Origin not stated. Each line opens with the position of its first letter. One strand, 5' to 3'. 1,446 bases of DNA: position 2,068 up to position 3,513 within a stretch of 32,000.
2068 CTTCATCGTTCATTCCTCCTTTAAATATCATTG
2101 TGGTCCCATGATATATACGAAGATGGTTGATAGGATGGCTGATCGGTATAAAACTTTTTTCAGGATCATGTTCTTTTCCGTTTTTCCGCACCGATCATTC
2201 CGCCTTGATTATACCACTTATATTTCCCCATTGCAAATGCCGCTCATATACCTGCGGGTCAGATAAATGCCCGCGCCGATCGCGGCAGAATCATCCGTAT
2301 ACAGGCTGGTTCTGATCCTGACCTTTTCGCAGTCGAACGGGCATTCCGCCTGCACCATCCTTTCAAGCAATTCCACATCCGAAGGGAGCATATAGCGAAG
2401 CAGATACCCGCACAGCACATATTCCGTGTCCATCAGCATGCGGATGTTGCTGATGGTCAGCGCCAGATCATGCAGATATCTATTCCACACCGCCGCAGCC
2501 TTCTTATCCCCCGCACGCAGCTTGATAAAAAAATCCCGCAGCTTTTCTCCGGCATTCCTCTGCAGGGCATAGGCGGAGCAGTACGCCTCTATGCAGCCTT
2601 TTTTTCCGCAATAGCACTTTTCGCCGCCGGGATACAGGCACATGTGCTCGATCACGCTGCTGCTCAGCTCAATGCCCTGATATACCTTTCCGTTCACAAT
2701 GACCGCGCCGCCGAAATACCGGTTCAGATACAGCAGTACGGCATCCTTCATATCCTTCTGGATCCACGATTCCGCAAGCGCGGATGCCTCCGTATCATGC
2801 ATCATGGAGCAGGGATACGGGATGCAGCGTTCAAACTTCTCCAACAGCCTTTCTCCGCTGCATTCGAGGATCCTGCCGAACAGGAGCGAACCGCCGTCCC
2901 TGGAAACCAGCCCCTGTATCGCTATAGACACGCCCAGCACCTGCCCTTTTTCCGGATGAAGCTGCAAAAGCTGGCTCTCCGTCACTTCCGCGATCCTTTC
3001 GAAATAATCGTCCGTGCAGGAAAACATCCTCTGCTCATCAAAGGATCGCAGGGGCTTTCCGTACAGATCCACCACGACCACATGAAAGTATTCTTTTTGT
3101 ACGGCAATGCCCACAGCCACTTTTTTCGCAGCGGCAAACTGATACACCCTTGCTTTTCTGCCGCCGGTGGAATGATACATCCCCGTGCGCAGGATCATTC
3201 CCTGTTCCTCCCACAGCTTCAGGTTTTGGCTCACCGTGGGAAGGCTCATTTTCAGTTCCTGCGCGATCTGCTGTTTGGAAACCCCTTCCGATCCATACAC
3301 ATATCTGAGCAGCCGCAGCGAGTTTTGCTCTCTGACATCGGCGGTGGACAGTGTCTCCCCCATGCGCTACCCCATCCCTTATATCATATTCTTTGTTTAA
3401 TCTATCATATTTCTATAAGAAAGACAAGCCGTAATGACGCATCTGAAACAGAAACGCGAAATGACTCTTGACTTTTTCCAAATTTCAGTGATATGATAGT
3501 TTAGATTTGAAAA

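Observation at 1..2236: Candidate undescribed RiPP system: three double-glycine precursor peptides followed by a GT8 glycosyltransferase-RRE fusion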

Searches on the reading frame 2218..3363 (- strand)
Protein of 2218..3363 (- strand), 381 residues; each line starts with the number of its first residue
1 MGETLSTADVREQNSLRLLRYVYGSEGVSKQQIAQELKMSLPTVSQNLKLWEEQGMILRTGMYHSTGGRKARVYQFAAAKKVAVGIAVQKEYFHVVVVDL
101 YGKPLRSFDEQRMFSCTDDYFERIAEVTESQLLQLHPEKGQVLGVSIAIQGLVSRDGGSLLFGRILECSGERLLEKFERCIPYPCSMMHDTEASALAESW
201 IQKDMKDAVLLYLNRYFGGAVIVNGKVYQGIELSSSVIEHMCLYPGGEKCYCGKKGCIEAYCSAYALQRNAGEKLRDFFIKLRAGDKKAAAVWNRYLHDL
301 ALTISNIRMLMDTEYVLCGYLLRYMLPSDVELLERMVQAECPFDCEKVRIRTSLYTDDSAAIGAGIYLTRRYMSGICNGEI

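Call 5: search_protein_families(library=pfam, proteins=[window:2218-3363:-], max_evalue=1)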
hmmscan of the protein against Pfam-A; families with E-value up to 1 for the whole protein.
window:2218-3363:- (381 aa): 16 families
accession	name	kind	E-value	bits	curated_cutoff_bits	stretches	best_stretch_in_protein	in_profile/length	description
PF00480.26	ROK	-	2.4e-33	116.4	22.9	1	85-366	3-289/294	ROK family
PF12802.13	MarR_2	-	2.9e-07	31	27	1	16-57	8-50/61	MarR family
PF13412.12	HTH_24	-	9.9e-05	22.3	21.9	1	13-57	3-47/48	Winged helix-turn-helix DNA-binding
PF13384.12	HTH_23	-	0.00025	21.2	24.6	1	26-55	16-45/50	Homeodomain-like domain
PF13545.12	HTH_Crp_2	-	0.00027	21.3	27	1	28-59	23-55/70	Crp-like helix-turn-helix domain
PF13551.12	HTH_29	-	0.00071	20.1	28.1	1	25-56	9-41/64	Winged helix-turn helix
PF12840.13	HTH_20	-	0.0015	18.9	27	1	15-57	6-48/51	Helix-turn-helix domain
PF01047.28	MarR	-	0.013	15.8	24.6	1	14-60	4-50/59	MarR family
PF08784.17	RPA_C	-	0.015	16.5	22.6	1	20-60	61-102/106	Replication protein A C terminal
PF01325.25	Fe_dep_repress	-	0.018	15.7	26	1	27-56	22-51/60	Iron dependent repressor, N-terminal DNA binding domain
PF01022.26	HTH_5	-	0.035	14.4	22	1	32-57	20-45/47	Bacterial regulatory protein, arsR family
PF04545.22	Sigma70_r4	-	0.069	13.1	24.1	1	19-46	13-39/50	Sigma-70, region 4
PF08279.18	HTH_11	-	0.092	13.1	25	1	17-57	4-45/55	HTH domain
PF03638.21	TCR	-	0.19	12.5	23.5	1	248-268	2-22/38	Tesmin/TSO1-like CXC domain, cysteine-rich domain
PF22194.2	F-93_WHD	-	0.19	12.2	28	1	19-57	3-45/62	F-93, winged-helix domain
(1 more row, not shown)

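Call 6: search_protein_families(library=ncbifam, proteins=[window:2218-3363:-], max_evalue=1)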
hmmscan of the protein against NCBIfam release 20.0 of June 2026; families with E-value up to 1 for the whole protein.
window:2218-3363:- (381 aa): 29 families (the best 25 are shown)
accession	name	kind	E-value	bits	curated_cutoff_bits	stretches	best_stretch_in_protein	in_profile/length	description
NF047937.1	TransRegNagC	equivalog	3.5e-26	92.3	650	1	11-275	9-275/399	DNA-binding transcriptional regulator NagC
TIGR00744.1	ROK_glcA_fam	subfamily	9e-21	74.4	260.35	1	118-272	34-191/318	ROK family glucokinase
NF007251.0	PRK09698.1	equivalog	1.8e-20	73.4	253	1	79-372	4-300/304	allose kinase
NF003461.0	PRK05082.1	subfamily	3.5e-19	69.3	283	1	136-368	50-286/291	N-acetylmannosamine kinase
NF047821.1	NactlManKinNanK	equivalog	6.7e-19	68.5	450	1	173-366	88-284/288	N-acetylmannosamine kinase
NF009835.0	PRK13310.1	equivalog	7.5e-15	55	380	1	103-321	19-254/303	N-acetylglucosamine kinase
NF049930.1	TransRegMlc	equivalog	1.6e-13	50.8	530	1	120-276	124-282/405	sugar metabolism global transcriptional regulator Mlc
NF045551.1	GK_Pyrobac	equivalog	3e-08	33.3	500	1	184-366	89-278/294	ATP-dependent glucokinase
NF009836.0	PRK13311.1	equivalog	4e-08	32.8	551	1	144-316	59-249/256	N-acetyl-D-glucosamine kinase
NF007108.0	PRK09557.1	equivalog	1.6e-06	27.6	443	1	138-319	54-252/303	fructokinase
NF042998.1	bglucokin_BglK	equivalog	5.5e-06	25.8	550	1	132-319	44-241/291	beta-glucoside kinase BglK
NF040939.2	trans_reg_lrs14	equivalog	0.00039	20.4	90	1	21-82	30-91/103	Lrs14 family HTH-type transcriptional regulator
NF053606.1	Sta1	subfamily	0.00046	20.3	80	1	16-83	23-90/100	Sta1 family transcriptional regulator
NF033788.1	HTH_metalloreg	subfamily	0.0013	18.5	55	1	15-58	13-56/77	metalloregulator ArsR/SmtB family transcription factor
NF033545.0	transpos_IS630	equivalog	0.0039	16.7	100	1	23-72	8-55/299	IS630 family transposase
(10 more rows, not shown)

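Call 9: find_encoding_contigs(protein=window:2218-3363:-, flank=10000, max_places=10)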
Protein window:2218-3363:- (381 aa): no gene with exactly this product is on record in the collection.
